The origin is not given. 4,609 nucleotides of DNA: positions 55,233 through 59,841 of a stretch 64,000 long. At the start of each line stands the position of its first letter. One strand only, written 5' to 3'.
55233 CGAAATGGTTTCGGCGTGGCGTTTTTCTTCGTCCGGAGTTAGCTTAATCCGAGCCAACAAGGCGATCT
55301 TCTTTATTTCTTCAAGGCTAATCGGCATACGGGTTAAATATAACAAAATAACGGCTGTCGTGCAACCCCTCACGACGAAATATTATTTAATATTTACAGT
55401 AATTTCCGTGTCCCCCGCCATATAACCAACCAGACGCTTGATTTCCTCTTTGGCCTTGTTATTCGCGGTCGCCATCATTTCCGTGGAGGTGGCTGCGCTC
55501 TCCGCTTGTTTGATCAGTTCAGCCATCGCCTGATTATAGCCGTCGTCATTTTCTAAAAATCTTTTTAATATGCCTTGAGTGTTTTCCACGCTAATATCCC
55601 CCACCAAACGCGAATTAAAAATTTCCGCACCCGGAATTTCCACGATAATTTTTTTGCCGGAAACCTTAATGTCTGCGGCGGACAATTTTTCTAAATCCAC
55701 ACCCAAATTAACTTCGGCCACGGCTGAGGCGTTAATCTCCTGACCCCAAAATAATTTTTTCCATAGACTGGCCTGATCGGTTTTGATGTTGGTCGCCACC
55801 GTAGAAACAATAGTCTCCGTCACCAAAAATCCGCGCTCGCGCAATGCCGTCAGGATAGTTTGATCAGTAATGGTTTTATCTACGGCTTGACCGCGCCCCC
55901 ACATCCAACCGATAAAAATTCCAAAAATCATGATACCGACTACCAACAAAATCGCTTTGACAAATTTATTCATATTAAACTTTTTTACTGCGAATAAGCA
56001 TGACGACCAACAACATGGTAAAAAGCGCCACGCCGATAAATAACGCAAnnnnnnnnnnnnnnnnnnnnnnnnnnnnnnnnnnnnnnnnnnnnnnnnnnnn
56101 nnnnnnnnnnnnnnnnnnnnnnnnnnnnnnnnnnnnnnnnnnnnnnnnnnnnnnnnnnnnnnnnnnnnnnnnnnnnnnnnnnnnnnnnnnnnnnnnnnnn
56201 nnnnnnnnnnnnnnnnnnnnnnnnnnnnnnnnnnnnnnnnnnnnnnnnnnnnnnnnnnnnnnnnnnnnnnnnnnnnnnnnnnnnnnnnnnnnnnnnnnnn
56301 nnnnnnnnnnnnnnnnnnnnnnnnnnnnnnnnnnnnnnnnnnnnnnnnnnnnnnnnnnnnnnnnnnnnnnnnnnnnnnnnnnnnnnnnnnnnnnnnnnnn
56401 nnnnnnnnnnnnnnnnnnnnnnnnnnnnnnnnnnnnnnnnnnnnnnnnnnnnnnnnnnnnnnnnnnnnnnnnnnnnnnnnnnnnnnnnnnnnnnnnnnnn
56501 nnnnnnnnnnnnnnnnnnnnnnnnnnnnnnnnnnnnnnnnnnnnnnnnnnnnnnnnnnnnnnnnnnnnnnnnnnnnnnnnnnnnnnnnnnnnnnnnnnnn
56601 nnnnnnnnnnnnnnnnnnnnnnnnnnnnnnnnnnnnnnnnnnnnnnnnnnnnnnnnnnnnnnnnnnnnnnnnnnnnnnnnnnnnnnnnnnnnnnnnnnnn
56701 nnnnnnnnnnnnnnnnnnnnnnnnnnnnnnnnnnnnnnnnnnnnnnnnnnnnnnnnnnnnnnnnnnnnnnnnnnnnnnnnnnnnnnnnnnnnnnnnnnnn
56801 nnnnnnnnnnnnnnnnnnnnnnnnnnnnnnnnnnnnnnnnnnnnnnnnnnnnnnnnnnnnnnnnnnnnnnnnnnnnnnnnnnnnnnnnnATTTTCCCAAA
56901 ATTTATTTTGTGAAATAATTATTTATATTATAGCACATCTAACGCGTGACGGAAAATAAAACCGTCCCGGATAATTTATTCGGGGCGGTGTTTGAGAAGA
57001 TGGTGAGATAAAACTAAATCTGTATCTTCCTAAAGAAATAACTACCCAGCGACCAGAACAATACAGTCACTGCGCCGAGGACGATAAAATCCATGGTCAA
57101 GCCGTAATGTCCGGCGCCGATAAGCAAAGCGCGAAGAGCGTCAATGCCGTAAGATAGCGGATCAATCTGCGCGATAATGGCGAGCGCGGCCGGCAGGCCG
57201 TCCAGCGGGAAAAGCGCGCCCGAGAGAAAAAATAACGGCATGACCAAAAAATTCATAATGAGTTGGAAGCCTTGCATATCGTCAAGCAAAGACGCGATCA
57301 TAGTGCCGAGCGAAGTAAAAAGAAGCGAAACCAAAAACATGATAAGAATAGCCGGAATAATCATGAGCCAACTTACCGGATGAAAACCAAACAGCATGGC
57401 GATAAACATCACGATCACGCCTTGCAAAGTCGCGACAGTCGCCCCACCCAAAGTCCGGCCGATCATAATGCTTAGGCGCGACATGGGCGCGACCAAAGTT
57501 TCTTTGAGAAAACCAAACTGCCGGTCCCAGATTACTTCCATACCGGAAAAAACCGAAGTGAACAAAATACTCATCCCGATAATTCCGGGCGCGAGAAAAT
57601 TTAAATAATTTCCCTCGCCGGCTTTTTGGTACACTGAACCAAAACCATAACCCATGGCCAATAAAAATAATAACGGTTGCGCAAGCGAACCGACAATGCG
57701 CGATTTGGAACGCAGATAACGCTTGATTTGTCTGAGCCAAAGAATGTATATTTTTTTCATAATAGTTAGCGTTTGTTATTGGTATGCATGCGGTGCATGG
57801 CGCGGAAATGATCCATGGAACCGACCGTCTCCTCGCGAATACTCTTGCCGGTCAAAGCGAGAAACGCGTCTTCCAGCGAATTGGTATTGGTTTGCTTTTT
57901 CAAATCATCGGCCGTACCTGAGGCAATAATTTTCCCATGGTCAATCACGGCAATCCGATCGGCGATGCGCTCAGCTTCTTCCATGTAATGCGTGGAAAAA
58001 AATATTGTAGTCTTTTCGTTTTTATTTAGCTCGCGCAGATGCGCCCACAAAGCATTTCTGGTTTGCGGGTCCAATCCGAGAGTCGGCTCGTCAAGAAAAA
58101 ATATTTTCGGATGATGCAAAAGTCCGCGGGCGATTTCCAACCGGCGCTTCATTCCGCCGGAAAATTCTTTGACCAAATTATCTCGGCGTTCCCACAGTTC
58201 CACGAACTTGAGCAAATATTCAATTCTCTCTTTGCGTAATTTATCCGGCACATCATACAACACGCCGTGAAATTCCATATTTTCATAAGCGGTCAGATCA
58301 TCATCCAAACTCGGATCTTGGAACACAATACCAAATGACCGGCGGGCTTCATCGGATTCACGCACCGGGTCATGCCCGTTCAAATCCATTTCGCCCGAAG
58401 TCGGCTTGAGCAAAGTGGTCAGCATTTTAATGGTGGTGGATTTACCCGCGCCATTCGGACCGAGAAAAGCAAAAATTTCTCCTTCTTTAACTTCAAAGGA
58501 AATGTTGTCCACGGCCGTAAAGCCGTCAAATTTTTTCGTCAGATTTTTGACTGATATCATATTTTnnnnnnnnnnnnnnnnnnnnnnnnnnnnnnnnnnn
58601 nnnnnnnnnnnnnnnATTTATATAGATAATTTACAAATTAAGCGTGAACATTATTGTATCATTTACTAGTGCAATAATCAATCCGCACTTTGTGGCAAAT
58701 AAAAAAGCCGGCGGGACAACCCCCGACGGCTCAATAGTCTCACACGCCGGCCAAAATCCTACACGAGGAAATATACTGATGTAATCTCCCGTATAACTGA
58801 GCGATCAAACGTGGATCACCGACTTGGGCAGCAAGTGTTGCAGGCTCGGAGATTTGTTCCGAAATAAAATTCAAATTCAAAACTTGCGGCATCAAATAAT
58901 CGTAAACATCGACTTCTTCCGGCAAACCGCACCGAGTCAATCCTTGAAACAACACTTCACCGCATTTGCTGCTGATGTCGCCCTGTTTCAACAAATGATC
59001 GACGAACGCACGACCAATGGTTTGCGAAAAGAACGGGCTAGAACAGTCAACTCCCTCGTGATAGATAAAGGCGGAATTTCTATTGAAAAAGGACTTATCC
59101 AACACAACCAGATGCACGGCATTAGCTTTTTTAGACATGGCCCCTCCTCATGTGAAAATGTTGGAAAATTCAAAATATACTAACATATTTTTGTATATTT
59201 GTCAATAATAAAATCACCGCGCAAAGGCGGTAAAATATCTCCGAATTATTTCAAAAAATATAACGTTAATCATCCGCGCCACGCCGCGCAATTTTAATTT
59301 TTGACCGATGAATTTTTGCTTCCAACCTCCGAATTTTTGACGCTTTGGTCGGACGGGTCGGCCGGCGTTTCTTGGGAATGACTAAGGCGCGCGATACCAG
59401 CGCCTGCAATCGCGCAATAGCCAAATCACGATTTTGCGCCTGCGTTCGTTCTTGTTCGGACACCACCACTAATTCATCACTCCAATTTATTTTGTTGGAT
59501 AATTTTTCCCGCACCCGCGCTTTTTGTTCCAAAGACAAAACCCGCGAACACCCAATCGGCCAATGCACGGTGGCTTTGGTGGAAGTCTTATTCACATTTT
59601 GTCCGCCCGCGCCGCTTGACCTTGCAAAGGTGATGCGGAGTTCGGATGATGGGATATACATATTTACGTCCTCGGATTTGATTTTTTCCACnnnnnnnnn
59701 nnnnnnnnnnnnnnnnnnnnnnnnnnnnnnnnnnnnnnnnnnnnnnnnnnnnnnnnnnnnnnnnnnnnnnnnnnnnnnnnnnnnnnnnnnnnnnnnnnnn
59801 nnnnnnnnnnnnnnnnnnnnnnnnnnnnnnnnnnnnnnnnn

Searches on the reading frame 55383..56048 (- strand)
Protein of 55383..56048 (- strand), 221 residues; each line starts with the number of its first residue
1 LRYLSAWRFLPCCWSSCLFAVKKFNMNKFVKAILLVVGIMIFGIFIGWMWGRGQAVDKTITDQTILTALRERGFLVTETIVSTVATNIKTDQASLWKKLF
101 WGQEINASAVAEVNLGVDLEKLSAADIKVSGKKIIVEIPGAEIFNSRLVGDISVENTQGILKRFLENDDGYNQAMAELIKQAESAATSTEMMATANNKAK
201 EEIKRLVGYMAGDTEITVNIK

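Call 70: search_protein_families(library=pfam, proteins=[window:55383-56048:-], max_evalue=0.01)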
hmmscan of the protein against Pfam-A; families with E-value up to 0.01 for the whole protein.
window:55383-56048:- (221 aa): 2 families
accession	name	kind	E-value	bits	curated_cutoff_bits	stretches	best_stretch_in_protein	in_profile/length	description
PF14014.11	DUF4230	-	2e-16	60.9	27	1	70-216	4-146/148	Protein of unknown function (DUF4230)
PF17898.6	GerD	-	0.0029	18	29.5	0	157-199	45-87/114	Spore germination GerD central core domain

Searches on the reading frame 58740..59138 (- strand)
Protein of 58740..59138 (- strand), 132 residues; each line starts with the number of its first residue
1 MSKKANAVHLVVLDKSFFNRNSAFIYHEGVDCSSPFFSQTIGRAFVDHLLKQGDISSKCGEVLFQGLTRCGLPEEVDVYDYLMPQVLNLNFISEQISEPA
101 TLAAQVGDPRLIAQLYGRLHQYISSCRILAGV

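Call 3: search_protein_families(library=pfam, proteins=[window:58740-59138:-], max_evalue=0.1)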
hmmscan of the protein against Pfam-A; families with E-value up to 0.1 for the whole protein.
window:58740-59138:- (132 aa): 1 family
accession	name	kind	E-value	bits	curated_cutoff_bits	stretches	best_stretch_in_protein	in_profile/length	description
PF06850.17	PHB_depo_C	-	0.064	13.2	27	1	26-72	91-137/203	PHB de-polymerase C-terminus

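Call 4: search_protein_families(library=padloc, proteins=[window:58740-59138:-], max_evalue=0.1)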
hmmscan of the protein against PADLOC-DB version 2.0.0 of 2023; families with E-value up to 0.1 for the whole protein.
window:58740-59138:- (132 aa): 0 families

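Call 5: search_protein_families(library=ncbifam, proteins=[window:58740-59138:-], max_evalue=0.1)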
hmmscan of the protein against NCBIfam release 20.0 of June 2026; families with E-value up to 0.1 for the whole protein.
window:58740-59138:- (132 aa): 0 families

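Call 8: search_protein_families(library=phrogs, proteins=[window:58740-59138:-], max_evalue=0.1)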
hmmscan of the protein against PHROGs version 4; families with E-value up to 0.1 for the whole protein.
window:58740-59138:- (132 aa): 0 families

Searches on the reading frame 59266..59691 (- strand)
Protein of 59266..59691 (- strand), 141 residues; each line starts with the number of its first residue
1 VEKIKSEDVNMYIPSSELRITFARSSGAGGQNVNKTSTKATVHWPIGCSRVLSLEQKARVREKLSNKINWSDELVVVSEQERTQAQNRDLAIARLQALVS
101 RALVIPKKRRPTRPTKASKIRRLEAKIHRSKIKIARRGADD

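Call 3: search_protein_families(library=pfam, proteins=[window:59266-59691:-], max_evalue=0.1)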
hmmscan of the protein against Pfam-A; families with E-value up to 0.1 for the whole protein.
window:59266-59691:- (141 aa): 1 family
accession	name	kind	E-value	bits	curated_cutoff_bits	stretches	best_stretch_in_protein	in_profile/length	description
PF00472.26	RF-1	-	1.8e-19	70.2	35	1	8-133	2-113/116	RF-1 domain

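Call 4: search_protein_families(library=padloc, proteins=[window:59266-59691:-], max_evalue=0.1)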
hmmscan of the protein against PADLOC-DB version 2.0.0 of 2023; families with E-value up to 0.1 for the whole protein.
window:59266-59691:- (141 aa): 0 families

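Call 5: search_protein_families(library=ncbifam, proteins=[window:59266-59691:-], max_evalue=0.1)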
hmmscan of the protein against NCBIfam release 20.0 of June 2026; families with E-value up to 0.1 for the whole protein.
window:59266-59691:- (141 aa): 6 families
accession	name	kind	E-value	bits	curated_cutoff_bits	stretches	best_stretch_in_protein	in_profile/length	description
NF006718.0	PRK09256.1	equivalog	1.9e-38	131.3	100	1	10-138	9-136/140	alternative ribosome rescue aminoacyl-tRNA hydrolase ArfB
TIGR00020.2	prfB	exception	2e-11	43.5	370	1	6-100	217-286/353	peptide chain release factor 2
NF001859.2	PRK00591.1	equivalog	3.4e-11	42.9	400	1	6-102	204-275/347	peptide chain release factor 1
TIGR00019.1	prfA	equivalog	1e-09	37.8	423.25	1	6-58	212-264/361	peptide chain release factor 1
TIGR03072.1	release_prfH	equivalog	4.4e-08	32.9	166.65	1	14-54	104-145/200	peptide chain release factor H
TIGR01079.1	rplX_bact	equivalog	0.032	14.6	53.7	0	66-137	2-75/104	50S ribosomal protein L24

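Call 43: list_cluster_members(proteins=[window:59266-59691:-, window:59266-59661:-, window:60302-61048:-, window:60302-61000:-, window:59664-60290:-, window:58740-59138:-])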
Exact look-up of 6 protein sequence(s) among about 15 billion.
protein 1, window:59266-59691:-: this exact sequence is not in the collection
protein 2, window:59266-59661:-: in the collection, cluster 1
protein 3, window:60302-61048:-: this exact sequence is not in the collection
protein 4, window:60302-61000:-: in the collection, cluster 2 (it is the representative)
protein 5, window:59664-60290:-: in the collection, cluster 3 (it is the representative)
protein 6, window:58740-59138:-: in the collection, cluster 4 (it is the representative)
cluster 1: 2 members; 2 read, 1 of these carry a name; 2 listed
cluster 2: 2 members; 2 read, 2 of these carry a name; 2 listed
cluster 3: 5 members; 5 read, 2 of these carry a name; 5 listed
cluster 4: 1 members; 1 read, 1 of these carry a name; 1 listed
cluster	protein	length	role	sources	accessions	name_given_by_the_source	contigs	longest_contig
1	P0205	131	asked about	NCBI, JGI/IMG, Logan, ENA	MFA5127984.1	MAG: alternative ribosome rescue aminoacyl-tRNA hydrolase ArfB [Patescibacteria group ...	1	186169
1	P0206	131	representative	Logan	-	-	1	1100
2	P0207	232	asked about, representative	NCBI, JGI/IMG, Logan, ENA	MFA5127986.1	MAG: nuclease-related domain-containing protein [Patescibacteria group bacterium]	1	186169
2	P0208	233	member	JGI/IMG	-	hypothetical protein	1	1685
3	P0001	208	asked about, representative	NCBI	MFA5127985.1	MAG: hypothetical protein WC457_03215 [Patescibacteria group bacterium]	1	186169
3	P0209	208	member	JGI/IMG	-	hypothetical protein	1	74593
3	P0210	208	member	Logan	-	-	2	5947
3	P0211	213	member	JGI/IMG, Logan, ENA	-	-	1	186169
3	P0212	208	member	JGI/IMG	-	-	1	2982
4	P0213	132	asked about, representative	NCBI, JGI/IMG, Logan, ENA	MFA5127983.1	MAG: hypothetical protein WC457_03205 [Patescibacteria group bacterium]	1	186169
